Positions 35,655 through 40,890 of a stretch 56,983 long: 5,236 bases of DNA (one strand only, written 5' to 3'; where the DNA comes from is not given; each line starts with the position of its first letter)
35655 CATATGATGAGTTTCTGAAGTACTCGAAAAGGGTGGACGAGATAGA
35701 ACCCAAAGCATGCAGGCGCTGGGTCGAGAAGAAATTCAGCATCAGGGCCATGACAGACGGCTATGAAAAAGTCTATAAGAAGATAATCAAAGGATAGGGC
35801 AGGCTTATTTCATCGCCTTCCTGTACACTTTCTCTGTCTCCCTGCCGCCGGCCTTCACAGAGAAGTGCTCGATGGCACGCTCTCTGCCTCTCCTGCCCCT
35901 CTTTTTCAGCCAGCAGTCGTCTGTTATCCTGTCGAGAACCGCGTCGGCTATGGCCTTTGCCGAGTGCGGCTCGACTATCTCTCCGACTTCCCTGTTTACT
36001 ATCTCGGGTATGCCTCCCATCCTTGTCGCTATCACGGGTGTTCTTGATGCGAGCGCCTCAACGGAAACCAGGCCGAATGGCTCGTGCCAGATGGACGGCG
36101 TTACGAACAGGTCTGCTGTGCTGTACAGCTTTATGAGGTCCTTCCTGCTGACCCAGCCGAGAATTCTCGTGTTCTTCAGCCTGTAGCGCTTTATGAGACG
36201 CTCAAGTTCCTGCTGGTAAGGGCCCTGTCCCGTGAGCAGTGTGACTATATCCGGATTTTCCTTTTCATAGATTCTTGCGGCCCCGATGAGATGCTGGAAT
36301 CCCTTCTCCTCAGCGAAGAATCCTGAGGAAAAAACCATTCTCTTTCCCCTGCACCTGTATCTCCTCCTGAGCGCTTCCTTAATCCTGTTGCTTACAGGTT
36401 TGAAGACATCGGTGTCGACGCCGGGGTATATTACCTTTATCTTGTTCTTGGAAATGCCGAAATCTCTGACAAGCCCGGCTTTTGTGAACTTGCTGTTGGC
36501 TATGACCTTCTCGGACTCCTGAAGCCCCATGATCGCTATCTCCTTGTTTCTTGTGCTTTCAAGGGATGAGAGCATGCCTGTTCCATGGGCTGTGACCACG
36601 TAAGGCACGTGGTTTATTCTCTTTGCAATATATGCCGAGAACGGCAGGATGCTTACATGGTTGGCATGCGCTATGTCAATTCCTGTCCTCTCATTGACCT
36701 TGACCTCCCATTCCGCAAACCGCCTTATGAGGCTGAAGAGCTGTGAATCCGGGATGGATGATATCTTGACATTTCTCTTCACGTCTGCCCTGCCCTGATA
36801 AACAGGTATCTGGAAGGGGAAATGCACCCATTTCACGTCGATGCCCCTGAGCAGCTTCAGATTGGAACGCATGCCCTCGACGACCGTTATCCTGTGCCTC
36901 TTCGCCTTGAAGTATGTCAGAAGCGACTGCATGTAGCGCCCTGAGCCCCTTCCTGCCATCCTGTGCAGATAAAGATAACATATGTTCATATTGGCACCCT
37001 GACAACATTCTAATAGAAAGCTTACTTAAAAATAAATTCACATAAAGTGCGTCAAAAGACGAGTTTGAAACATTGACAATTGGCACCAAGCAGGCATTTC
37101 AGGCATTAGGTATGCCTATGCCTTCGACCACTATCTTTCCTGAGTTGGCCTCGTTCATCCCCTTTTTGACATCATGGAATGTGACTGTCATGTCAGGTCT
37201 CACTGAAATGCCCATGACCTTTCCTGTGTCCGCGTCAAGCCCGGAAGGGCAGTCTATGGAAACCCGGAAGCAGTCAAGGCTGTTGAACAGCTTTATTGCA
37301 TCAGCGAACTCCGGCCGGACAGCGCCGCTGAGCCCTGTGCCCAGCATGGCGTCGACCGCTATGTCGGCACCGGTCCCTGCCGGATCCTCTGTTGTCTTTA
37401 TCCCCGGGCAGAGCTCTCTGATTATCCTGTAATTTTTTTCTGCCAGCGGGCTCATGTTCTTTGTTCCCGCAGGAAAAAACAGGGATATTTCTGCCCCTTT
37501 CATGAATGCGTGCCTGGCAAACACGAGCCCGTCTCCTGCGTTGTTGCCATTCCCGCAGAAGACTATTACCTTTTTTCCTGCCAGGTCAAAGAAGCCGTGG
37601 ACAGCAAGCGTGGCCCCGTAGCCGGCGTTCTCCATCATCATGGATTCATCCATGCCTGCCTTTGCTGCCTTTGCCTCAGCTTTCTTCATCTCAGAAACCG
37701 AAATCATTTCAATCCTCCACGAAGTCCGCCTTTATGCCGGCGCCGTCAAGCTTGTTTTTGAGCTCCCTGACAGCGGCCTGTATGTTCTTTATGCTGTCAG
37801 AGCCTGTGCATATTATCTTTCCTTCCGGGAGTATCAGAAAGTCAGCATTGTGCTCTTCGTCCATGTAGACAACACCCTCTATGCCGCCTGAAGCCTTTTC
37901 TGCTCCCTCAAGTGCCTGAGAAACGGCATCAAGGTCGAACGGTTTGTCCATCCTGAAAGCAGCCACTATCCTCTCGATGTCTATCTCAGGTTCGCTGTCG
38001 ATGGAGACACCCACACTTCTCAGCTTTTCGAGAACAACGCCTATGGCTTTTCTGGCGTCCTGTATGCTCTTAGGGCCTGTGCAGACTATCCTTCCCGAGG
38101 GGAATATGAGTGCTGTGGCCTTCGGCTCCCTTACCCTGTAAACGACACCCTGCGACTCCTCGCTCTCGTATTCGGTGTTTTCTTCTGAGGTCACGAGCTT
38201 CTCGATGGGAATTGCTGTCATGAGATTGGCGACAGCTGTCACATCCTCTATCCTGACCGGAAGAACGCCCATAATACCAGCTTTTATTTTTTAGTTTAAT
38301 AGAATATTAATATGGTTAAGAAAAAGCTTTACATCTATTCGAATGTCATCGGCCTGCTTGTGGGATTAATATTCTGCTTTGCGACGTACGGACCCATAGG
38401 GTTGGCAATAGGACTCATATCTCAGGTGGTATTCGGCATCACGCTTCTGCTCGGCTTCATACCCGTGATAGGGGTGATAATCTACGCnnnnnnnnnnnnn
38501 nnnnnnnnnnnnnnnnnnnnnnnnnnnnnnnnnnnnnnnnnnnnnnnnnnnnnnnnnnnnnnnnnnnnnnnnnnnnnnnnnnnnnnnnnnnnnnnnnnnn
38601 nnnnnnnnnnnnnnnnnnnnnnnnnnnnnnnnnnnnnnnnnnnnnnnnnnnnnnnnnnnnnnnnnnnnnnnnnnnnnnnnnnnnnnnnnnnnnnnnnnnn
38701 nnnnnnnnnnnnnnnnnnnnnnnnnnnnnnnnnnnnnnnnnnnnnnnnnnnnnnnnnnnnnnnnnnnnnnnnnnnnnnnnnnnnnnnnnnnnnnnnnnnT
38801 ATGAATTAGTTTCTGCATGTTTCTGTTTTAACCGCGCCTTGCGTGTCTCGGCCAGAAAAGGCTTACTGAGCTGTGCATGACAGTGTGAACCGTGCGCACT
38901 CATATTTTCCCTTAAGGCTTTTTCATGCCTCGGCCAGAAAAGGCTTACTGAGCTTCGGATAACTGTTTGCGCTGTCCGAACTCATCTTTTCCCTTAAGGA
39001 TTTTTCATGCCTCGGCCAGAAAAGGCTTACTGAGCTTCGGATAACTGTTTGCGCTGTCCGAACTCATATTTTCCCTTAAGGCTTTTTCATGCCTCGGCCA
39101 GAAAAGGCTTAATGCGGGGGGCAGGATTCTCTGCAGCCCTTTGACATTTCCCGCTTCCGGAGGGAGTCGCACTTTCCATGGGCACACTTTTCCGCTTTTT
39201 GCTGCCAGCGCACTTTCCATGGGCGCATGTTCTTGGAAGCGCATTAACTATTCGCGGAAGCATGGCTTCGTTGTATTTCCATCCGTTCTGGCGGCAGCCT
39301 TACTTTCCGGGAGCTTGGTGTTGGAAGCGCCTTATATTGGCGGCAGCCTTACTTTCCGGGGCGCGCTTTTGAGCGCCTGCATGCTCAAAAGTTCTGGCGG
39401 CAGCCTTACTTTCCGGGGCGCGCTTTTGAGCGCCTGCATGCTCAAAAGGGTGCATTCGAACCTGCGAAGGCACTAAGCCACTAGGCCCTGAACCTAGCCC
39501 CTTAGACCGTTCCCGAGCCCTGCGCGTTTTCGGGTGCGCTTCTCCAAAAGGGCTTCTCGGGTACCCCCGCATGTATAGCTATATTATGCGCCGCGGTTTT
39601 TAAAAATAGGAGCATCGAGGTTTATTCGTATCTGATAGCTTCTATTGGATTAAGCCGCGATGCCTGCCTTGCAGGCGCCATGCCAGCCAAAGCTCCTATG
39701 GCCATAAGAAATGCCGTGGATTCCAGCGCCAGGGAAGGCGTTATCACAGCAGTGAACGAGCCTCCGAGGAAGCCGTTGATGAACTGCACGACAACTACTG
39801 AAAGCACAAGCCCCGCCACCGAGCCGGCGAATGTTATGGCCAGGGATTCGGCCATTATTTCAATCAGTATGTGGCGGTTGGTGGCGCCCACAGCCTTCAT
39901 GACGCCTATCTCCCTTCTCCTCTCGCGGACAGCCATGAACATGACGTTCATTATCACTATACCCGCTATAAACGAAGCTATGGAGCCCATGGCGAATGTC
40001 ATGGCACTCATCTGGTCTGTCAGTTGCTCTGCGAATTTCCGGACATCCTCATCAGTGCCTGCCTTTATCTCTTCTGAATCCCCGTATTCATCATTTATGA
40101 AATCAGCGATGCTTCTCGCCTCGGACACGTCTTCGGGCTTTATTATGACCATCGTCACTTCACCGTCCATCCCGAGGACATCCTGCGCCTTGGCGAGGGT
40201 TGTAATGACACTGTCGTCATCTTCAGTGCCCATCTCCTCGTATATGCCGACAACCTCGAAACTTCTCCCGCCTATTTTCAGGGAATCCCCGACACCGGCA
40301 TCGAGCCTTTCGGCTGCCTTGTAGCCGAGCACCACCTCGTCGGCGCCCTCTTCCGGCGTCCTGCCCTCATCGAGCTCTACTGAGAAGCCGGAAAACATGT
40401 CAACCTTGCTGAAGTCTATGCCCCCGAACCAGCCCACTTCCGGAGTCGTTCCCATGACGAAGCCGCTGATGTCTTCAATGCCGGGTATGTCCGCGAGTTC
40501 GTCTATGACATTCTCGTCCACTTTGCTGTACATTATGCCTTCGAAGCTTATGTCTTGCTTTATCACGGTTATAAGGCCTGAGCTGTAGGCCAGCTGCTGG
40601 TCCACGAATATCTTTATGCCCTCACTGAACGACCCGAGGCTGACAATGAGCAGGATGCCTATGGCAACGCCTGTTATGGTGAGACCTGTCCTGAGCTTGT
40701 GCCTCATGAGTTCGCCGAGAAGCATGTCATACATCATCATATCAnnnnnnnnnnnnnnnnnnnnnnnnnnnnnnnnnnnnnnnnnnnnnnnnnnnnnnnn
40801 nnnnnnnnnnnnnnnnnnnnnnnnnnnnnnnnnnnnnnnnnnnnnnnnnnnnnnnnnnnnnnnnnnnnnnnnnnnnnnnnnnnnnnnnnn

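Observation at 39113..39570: tRNA-Leu(CAG) with two interruptions: a 44-nt D-loop intron with a textbook BHB core and a 328-nt T-loop insert made of repeats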

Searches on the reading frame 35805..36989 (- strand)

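Call 16: search_protein_families(library=pfam, proteins=[window:35805-36989:-])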
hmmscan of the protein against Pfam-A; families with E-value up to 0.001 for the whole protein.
window:35805-36989:- (394 aa): 6 families
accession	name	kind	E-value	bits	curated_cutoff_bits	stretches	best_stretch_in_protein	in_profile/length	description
PF00534.26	Glycos_transf_1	-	4.7e-36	124.3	26.4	1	214-366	13-167/172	Glycosyl transferases group 1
PF13692.12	Glyco_trans_1_4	-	7.9e-28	97.9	27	1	216-357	2-142/142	Glycosyl transferases group 1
PF13439.12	Glyco_transf_4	-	6.9e-22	78.7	28.5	1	15-194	3-169/170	Glycosyltransferase Family 4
PF13579.12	Glyco_trans_4_4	-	4e-09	37.5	29.7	1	15-190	2-158/158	Glycosyl transferase 4-like domain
PF20706.3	GT4-conflict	-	8.6e-08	32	26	1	281-339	271-328/385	Family 4 Glycosyltransferase in conflict systems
PF13477.12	Glyco_trans_4_2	-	0.00063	20.4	23.4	0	101-165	72-138/139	Glycosyl transferase 4-like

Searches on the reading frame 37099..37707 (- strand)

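Call 16: search_protein_families(library=pfam, proteins=[window:37099-37707:-])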
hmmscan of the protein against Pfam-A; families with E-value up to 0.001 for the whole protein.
window:37099-37707:- (202 aa): 1 family
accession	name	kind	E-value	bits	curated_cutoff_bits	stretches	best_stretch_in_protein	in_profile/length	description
PF03853.21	YjeF_N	-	1.2e-42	146.1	24.9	1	22-183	2-169/169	YjeF-related protein N-terminus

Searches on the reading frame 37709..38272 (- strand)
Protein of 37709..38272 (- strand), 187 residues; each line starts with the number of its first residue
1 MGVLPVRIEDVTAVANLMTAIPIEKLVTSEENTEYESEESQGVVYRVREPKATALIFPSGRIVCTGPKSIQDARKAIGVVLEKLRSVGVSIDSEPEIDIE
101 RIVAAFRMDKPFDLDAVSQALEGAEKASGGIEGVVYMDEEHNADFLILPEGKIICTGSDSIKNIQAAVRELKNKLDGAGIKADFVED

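Call 16: search_protein_families(library=pfam, proteins=[window:37709-38272:-])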
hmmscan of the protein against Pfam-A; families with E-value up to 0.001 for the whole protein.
window:37709-38272:- (187 aa): 1 family
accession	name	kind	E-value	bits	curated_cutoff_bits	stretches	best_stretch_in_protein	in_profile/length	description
PF00352.27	TBP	-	5.8e-35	119.4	22.9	2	6-86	2-84/85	Transcription factor TFIID (or TATA-binding protein, TBP)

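Call 17: find_encoding_contigs(protein=window:37709-38272:-, flank=10000, max_places=10)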
Protein window:37709-38272:- (187 aa): 5 contigs read that carry it; 5 places shown.
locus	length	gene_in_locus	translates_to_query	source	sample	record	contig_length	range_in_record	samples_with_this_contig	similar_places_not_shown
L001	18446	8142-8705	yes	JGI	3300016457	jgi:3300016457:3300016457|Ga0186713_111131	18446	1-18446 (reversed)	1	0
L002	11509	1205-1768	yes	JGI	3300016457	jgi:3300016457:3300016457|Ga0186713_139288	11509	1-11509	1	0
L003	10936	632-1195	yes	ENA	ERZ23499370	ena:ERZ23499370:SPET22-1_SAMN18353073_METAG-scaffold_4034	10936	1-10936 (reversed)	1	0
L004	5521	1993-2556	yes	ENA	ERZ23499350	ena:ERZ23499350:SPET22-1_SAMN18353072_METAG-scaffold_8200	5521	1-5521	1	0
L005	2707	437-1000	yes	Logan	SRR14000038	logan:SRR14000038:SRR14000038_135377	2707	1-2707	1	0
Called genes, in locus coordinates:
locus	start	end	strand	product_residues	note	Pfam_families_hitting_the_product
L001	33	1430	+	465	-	PF04122:CW_binding_2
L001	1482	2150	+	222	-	PF06745:ATPase, PF13481:AAA_25, PF23442:DUF7125, PF20720:nSTAND3 (weak)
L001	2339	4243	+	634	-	PF02518:HATPase_c, PF00204:DNA_gyraseB, PF01751:Toprim, PF00986:DNA_gyraseB_C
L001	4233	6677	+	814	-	PF00521:DNA_topoisoIV, PF03989:DNA_gyraseA_C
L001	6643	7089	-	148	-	-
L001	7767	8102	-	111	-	-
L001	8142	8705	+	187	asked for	PF00352:TBP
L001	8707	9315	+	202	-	PF03853:YjeF_N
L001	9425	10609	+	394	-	PF13439:Glyco_transf_4, PF13579:Glyco_trans_4_4, PF20706:GT4-conflict, PF00534:Glycos_transf_1, PF13692:Glyco_trans_1_4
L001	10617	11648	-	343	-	PF13439:Glyco_transf_4, PF13579:Glyco_trans_4_4, PF00534:Glycos_transf_1, PF13692:Glyco_trans_1_4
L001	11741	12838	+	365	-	PF08323:Glyco_transf_5 (faint), PF13439:Glyco_transf_4, PF13579:Glyco_trans_4_4, PF20706:GT4-conflict, PF00534:Glycos_transf_1, PF13692:Glyco_trans_1_4, PF13524:Glyco_trans_1_2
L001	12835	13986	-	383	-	PF13439:Glyco_transf_4, PF20706:GT4-conflict, PF00534:Glycos_transf_1, PF13692:Glyco_trans_1_4, PF13524:Glyco_trans_1_2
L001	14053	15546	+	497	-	PF00535:Glycos_transf_2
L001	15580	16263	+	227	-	PF08423:Rad51, PF13481:AAA_25, PF06745:ATPase (faint)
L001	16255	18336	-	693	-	PF01751:Toprim, PF01131:Topoisom_bac, PF01396:Zn_ribbon_Top1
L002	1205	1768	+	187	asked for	PF00352:TBP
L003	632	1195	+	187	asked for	PF00352:TBP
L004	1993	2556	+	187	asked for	PF00352:TBP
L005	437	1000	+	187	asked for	PF00352:TBP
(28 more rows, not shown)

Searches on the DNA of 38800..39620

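Call 85: search_rna_families(source=window, start=38800, end=39620, threshold=evalue, max_evalue=10)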
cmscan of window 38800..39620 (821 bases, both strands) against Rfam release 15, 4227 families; matches with E-value up to 10: 0.
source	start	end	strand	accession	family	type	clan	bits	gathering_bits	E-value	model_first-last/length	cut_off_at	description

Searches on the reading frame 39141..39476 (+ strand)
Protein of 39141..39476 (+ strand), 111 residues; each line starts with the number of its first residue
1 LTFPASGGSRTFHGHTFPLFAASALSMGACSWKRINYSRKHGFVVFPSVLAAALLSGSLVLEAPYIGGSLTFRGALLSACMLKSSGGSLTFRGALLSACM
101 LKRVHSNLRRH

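Call 84: search_protein_families(library=pfam, proteins=[window:39141-39476:+], max_evalue=0.01)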
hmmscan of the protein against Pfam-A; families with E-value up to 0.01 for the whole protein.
window:39141-39476:+ (111 aa): 0 families

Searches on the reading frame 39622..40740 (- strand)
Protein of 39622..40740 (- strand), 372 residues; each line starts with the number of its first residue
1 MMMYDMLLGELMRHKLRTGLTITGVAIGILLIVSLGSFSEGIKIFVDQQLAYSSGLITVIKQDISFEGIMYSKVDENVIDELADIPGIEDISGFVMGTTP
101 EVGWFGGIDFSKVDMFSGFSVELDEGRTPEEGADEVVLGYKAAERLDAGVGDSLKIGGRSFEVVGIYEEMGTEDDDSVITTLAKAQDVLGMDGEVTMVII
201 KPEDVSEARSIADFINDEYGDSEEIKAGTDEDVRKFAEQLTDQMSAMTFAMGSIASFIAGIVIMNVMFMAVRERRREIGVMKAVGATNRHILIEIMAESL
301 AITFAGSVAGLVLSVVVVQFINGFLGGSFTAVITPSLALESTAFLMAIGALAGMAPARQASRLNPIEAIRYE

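Call 16: search_protein_families(library=pfam, proteins=[window:39622-40740:-])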
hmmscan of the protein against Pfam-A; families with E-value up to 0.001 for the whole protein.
window:39622-40740:- (372 aa): 2 families
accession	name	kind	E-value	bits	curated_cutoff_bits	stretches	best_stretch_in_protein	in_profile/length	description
PF12704.14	MacB_PCD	-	1.4e-25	91.2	27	1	18-208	1-197/207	MacB-like periplasmic core domain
PF02687.27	FtsX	-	2.7e-21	76.3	25.5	1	251-365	3-120/120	FtsX-like permease C-terminal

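Call 41: find_encoding_contigs(protein=window:39622-40740:-, flank=6000, max_places=10)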
Protein window:39622-40740:- (372 aa): no gene with exactly this product is on record in the collection.

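Call 78: find_homologous_proteins(query=window:39622-40740:-, max_evalue=1e-40)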
Query window:39622-40740:- (372 aa): 111 proteins with E <= 1e-40 among 8000 candidates.
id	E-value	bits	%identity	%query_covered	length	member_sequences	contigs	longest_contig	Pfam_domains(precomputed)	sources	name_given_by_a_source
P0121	4.8e-227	771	99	100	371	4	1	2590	PF02687.28,PF12704.15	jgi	-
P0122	2.5e-134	466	60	100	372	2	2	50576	PF02687.28,PF12704.15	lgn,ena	-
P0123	3.4e-133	462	60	100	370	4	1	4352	PF02687.28,PF12704.15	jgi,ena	jgi:putative ABC transport system permease protein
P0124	5.4e-133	462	59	100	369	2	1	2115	PF02687.28,PF12704.15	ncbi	-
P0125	8.7e-130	451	59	100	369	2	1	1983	PF02687.28,PF12704.15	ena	-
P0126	6.9e-104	366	47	100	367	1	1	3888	PF02687.28,PF12704.15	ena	-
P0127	2.9e-99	351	48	99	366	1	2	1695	PF02687.28,PF12704.15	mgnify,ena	mgnify:CR=1 FL=1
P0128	3.8e-98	347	49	99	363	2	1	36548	PF02687.28,PF12704.15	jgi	-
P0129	1.4e-93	332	48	100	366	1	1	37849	PF02687.28,PF12704.15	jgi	jgi:putative ABC transport system permease protein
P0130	9.2e-93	329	47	99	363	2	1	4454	PF02687.28,PF12704.15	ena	-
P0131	1.1e-90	322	47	99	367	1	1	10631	PF02687.28,PF12704.15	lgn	-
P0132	1.7e-90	322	46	100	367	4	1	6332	PF02687.28,PF12704.15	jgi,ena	-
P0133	1.6e-89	319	45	100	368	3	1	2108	PF02687.28,PF12704.15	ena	-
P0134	3.2e-89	318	44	100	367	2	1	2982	PF02687.28,PF12704.15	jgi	jgi:putative ABC transport system permease protein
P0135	5.9e-88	314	44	100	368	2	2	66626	PF02687.28,PF12704.15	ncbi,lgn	-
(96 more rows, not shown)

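Call 79: find_encoding_contigs(protein=P0122, flank=5000, max_places=3)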
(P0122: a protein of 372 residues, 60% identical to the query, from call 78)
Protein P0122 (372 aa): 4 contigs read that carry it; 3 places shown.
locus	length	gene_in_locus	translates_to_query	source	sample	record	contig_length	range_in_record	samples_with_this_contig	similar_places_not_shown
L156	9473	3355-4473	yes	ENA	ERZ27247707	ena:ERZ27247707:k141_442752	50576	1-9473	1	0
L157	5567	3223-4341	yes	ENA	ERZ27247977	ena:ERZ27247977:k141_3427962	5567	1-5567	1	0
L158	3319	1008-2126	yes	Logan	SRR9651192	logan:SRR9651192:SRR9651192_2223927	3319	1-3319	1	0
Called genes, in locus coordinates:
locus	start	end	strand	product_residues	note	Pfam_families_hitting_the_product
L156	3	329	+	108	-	?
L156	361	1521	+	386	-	PF10633:NPCBM_assoc (faint), PF07705:CARDB (weak)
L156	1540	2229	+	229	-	PF00005:ABC_tran, PF02463:SMC_N (weak), PF13304:AAA_21 (faint)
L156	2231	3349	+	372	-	PF12704:MacB_PCD, PF02687:FtsX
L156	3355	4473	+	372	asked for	PF12704:MacB_PCD, PF02687:FtsX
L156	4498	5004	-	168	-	PF12802:MarR_2 (weak), PF13412:HTH_24 (weak), PF24034:DUF7343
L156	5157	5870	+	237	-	PF00005:ABC_tran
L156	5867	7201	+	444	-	PF07705:CARDB (faint), PF10633:NPCBM_assoc (faint)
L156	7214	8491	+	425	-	PF12704:MacB_PCD, PF02687:FtsX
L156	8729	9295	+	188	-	PF23365:DUF7090 (faint), PF24336:DUF7504, PF06745:ATPase (weak)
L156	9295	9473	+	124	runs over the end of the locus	-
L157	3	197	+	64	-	?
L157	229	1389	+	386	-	PF10633:NPCBM_assoc (faint), PF07705:CARDB (weak)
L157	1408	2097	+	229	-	PF00005:ABC_tran, PF02463:SMC_N (weak), PF13304:AAA_21 (faint)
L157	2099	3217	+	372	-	PF12704:MacB_PCD, PF02687:FtsX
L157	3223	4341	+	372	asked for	PF12704:MacB_PCD, PF02687:FtsX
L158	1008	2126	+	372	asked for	PF12704:MacB_PCD, PF02687:FtsX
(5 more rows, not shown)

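Call 80: find_encoding_contigs(protein=P0123, flank=5000, max_places=3)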
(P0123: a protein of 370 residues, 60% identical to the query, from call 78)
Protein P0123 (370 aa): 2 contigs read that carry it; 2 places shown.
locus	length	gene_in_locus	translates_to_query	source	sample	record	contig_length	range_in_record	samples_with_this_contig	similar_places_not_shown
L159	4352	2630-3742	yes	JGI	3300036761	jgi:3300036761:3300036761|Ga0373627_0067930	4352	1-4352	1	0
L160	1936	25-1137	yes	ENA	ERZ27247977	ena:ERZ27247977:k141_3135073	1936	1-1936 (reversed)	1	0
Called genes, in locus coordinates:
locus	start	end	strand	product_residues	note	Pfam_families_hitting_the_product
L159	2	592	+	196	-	?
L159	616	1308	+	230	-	PF00005:ABC_tran, PF02463:SMC_N (faint)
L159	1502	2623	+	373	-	PF12704:MacB_PCD, PF02687:FtsX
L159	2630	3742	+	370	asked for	PF12704:MacB_PCD, PF02687:FtsX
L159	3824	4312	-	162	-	PF24034:DUF7343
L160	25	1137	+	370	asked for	PF12704:MacB_PCD, PF02687:FtsX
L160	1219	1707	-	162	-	PF24034:DUF7343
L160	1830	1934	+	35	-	?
